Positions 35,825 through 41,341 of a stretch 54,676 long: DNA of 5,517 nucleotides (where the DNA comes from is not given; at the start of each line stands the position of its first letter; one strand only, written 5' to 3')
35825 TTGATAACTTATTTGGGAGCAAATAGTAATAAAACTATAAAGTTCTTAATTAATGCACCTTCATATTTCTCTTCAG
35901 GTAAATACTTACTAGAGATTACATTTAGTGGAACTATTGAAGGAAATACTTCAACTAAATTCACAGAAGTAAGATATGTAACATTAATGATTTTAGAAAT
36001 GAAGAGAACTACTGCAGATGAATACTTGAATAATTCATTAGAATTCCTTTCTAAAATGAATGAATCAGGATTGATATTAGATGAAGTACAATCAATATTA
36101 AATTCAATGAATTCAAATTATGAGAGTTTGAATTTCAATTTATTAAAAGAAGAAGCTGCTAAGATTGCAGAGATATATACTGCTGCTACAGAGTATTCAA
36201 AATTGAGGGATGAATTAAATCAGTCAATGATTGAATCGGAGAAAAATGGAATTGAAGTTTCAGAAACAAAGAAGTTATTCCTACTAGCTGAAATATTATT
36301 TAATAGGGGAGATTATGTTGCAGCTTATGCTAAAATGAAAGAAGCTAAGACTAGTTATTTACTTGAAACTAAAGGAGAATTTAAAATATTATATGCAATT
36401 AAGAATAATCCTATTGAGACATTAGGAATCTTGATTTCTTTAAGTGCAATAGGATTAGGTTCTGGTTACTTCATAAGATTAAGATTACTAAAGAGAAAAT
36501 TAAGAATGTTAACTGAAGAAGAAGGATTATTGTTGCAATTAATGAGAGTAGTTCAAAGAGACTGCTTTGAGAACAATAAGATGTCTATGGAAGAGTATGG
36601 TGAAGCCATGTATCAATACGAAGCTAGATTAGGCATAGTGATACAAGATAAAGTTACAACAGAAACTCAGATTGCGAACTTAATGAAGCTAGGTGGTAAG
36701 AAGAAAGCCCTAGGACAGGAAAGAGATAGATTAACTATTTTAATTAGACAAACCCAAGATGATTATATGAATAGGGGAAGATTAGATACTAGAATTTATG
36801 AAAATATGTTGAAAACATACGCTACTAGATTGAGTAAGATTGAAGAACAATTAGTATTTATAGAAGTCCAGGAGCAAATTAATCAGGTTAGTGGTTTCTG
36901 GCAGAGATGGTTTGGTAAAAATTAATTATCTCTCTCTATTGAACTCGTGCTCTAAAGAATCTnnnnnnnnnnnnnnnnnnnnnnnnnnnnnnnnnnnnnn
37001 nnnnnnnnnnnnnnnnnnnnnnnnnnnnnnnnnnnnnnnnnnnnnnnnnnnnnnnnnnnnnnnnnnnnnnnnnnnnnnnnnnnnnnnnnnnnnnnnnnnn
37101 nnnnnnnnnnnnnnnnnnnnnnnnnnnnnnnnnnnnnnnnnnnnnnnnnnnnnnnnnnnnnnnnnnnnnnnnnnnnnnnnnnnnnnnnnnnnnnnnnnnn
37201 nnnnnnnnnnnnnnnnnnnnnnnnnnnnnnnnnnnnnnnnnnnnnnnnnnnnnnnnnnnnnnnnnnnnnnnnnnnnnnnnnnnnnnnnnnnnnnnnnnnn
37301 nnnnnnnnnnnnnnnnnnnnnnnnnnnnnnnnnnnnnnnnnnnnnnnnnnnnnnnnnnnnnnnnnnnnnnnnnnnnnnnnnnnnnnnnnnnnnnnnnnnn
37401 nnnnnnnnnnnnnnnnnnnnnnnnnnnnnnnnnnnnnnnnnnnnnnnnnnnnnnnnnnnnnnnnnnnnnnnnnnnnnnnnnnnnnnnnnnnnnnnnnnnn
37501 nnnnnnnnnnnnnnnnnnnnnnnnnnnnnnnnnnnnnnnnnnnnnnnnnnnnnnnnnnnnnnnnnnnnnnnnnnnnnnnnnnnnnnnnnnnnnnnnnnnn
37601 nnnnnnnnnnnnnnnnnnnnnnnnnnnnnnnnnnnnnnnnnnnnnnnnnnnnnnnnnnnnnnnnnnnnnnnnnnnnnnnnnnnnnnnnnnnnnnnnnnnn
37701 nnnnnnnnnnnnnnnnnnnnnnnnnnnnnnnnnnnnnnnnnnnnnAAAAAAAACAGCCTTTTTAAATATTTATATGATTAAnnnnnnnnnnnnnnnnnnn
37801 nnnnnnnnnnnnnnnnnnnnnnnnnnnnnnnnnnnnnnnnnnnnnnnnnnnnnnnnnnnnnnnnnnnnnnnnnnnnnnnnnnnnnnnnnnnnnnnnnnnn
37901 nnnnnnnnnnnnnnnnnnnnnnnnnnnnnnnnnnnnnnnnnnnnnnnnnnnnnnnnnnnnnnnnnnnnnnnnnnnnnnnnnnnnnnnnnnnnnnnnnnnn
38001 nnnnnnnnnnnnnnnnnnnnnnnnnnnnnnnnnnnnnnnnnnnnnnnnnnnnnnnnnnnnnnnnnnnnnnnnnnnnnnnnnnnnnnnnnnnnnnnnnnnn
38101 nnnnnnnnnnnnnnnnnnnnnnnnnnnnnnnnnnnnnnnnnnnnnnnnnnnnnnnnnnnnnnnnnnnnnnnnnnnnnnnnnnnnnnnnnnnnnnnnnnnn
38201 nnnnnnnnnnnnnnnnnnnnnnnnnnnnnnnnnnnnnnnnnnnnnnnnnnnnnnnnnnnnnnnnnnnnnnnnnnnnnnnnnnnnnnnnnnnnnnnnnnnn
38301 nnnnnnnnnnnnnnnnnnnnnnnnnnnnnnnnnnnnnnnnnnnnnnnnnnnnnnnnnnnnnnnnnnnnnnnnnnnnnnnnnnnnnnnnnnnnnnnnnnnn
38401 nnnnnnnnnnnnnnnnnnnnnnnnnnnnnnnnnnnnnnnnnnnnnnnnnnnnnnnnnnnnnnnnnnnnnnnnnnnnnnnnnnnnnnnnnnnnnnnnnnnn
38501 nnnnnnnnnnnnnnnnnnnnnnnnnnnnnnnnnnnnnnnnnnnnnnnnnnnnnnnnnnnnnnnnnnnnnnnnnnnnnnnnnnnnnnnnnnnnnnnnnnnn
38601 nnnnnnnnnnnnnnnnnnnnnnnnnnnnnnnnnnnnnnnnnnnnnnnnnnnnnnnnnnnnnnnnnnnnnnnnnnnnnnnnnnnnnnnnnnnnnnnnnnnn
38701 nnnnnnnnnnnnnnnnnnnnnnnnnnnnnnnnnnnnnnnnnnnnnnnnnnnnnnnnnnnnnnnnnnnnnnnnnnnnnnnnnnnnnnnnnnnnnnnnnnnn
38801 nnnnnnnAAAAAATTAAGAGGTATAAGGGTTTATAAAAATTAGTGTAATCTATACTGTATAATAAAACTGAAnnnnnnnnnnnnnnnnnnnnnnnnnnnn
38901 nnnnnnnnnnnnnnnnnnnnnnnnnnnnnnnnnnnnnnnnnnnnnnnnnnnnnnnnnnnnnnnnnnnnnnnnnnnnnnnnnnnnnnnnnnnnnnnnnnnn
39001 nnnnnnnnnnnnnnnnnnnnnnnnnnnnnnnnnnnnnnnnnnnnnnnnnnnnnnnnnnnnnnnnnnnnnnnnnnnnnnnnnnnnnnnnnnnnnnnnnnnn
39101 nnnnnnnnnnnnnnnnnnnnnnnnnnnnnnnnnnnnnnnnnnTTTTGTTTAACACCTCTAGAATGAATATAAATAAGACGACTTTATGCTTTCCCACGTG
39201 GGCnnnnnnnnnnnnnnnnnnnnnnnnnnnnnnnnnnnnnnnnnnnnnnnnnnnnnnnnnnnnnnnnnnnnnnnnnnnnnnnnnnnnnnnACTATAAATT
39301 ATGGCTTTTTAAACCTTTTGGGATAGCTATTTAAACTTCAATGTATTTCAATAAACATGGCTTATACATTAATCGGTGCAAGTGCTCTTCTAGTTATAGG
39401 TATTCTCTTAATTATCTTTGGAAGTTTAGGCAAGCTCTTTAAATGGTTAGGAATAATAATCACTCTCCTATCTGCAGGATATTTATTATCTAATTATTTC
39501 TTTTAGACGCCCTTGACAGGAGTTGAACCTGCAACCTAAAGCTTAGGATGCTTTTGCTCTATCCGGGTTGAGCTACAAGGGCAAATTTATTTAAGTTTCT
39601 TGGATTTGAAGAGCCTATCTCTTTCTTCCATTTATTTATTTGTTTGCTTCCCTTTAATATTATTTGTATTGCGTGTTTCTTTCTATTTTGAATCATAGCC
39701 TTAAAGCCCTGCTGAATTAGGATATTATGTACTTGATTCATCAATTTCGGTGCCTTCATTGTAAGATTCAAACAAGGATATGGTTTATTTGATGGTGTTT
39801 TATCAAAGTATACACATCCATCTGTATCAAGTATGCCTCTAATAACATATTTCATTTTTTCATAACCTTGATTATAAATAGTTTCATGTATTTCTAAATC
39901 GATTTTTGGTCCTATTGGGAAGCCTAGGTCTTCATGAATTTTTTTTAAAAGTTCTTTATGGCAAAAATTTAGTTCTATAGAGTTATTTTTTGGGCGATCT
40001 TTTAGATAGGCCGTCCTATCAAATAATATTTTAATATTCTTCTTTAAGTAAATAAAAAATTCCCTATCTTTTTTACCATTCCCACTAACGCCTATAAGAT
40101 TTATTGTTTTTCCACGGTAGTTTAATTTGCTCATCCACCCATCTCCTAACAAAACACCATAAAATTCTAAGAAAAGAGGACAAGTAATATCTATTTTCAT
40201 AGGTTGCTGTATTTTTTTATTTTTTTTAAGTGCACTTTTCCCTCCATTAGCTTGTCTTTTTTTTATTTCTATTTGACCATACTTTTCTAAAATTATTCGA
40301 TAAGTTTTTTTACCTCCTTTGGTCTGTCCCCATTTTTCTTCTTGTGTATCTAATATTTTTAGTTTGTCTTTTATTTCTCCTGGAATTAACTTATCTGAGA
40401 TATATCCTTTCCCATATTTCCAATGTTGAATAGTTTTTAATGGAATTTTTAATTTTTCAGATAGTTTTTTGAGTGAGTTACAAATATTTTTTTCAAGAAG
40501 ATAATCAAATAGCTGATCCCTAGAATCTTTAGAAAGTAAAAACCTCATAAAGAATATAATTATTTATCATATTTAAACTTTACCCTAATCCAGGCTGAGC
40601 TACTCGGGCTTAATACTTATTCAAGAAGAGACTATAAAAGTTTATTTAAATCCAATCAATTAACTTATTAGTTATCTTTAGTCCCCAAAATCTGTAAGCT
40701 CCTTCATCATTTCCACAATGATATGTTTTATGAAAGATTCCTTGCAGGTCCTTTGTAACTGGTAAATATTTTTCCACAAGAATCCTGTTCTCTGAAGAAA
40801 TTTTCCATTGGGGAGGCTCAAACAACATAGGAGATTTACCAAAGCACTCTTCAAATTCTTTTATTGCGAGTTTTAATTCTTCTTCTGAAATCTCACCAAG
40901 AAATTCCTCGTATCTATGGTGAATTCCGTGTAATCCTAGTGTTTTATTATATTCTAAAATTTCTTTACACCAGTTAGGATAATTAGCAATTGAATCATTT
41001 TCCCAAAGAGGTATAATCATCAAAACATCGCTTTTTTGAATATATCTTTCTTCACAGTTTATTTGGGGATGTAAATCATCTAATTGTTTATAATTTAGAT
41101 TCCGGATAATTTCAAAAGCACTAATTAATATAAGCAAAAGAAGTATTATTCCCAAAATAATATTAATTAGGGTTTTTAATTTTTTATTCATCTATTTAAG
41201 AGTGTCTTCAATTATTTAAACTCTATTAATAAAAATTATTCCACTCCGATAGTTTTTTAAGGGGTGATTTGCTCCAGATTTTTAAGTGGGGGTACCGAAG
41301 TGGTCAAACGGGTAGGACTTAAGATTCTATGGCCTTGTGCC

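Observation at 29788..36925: RHH regulator translationally coupled (ATGA) to a 2300-aa surface protein that has a cytoplasmic coiled-coil tail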

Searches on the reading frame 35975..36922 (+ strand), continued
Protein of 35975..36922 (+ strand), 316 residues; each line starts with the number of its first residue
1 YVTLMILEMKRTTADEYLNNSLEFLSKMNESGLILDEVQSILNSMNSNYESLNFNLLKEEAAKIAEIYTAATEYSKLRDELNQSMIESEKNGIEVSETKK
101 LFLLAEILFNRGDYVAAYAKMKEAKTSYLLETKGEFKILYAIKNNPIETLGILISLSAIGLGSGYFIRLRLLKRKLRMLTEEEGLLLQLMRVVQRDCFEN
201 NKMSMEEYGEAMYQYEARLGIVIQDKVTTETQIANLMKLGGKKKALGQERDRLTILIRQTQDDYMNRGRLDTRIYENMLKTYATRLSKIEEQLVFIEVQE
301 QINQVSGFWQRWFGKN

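Call 79: search_protein_families(library=pfam, proteins=[L038:1387-1536:+, L052:381-593:+, L089:3705-3839:+, L095:1111-1317:+, L096:1-465:+, L105:6843-6998:+, L079:3774-4226:+], max_evalue=1)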
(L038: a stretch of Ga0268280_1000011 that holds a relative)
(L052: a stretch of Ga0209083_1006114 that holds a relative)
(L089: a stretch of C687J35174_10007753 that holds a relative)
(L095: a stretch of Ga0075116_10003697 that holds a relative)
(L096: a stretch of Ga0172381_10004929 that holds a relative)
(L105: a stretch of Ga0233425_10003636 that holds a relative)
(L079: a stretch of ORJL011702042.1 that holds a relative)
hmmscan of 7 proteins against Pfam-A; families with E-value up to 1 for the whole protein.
L038:1387-1536:+ (50 aa): 2 families
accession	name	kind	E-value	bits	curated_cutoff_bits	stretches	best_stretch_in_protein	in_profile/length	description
PF01402.27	RHH_1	-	0.12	12.8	20.5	1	7-36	2-31/39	Ribbon-helix-helix protein, copG family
PF03241.18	HpaB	-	0.12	11.9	25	1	7-39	21-53/202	4-hydroxyphenylacetate 3-hydroxylase C terminal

L052:381-593:+ (71 aa): 4 families
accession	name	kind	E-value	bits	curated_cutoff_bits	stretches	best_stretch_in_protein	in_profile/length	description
PF07106.19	TBPIP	-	0.035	14.5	22.8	1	15-66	5-58/62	TBPIP/Hop2 winged helix domain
PF13412.12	HTH_24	-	0.055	13.5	21.9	1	10-54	2-45/48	Winged helix-turn-helix DNA-binding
PF13542.12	HTH_Tnp_ISL3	-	0.12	12.2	27.4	1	28-45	28-45/51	Helix-turn-helix domain of transposase family ISL3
PF13404.12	HTH_AsnC-type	-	0.2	11.9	27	1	10-42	2-33/42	AsnC-type helix-turn-helix domain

L089:3705-3839:+ (45 aa): 0 families

L095:1111-1317:+ (69 aa): 5 families
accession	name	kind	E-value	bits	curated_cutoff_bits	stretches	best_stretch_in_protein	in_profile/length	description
PF13412.12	HTH_24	-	0.0062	16.5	21.9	1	16-49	10-42/48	Winged helix-turn-helix DNA-binding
PF08279.18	HTH_11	-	0.0085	16.4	25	1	13-40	4-31/55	HTH domain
PF03412.21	Peptidase_C39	-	0.036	14.3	22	1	10-67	30-90/133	Peptidase C39 family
PF21212.3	Dimerisation2-like_dom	-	0.1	13.4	27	1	14-41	25-52/72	Dimerisation2-like domain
PF12802.13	MarR_2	-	0.12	13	27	1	22-54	19-50/61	MarR family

L096:1-465:+ (155 aa): 2 families
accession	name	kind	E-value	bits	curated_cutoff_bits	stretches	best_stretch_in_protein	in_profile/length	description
PF06745.19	ATPase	-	2.3e-15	57.1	26.6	1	25-145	116-228/231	KaiC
PF16138.10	DUF4846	-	0.25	11.2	37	1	45-90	125-170/239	Domain of unknown function (4846)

L105:6843-6998:+ (52 aa): 2 families
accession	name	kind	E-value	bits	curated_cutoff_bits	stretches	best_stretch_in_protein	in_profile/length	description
PF19891.5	DUF6364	-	0.038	14.9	27.3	1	3-36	2-35/70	Family of unknown function (DUF6364)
PF10723.15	RepB-RCR_reg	-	0.068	13.6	21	1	4-44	40-80/81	Replication regulatory protein RepB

L079:3774-4226:+ (151 aa): 2 families
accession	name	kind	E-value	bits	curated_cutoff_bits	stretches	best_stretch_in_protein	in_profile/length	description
PF08461.16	HTH_12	-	0.0086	16.4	21.4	1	87-129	3-49/66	Ribonuclease R winged-helix domain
PF03962.21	Mnd1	-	0.037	14.7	23.5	1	87-141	1-58/60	Mnd1 HTH domain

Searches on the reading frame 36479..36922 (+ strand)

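Call 28: search_protein_families(library=pfam, proteins=[window:36479-36922:+], max_evalue=10)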
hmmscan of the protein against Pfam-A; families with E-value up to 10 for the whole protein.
window:36479-36922:+ (148 aa): 4 families
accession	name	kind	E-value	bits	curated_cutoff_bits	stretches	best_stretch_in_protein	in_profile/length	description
PF13710.12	ACT_5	-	0.084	13.1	27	1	15-67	3-52/62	ACT domain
PF08412.15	Ion_trans_N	-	0.11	12.6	27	1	69-85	14-30/44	Ion transport protein N-terminal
PF21121.2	Nup49_C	-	0.15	13.1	28.5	1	108-131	14-37/87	Nucleoporin Nup49 C-terminal helical region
PF24237.1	INO80E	-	1.2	9.9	27.8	1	4-28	9-33/48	INO80 complex subunit E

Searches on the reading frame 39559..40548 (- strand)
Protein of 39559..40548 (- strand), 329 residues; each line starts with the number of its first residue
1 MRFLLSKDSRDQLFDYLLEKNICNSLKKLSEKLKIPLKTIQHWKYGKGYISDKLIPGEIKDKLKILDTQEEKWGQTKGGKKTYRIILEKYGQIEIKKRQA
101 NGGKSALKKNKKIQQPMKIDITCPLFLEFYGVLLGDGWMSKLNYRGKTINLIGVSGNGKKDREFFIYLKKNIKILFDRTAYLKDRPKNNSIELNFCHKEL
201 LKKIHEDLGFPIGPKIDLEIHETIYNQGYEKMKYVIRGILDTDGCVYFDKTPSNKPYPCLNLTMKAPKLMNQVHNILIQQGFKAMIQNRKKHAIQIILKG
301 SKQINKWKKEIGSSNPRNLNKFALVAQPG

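Call 11: search_protein_families(library=pfam, proteins=[window:39559-40548:-], max_evalue=0.001)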
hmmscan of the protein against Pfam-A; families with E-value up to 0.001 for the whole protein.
window:39559-40548:- (329 aa): 1 family
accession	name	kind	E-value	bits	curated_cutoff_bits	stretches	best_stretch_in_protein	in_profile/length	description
PF14528.11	LAGLIDADG_3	-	2.1e-05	25.1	22.5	1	234-312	5-82/82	LAGLIDADG-like domain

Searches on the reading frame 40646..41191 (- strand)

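Call 11: search_protein_families(library=pfam, proteins=[window:40646-41191:-], max_evalue=0.001)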
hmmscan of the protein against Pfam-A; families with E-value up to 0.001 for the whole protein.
window:40646-41191:- (181 aa): 1 family
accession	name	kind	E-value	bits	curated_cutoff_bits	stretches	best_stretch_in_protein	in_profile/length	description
PF10096.14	DUF2334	-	2.1e-06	27.9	26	1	58-153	35-150/203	Uncharacterized protein conserved in bacteria (DUF2334)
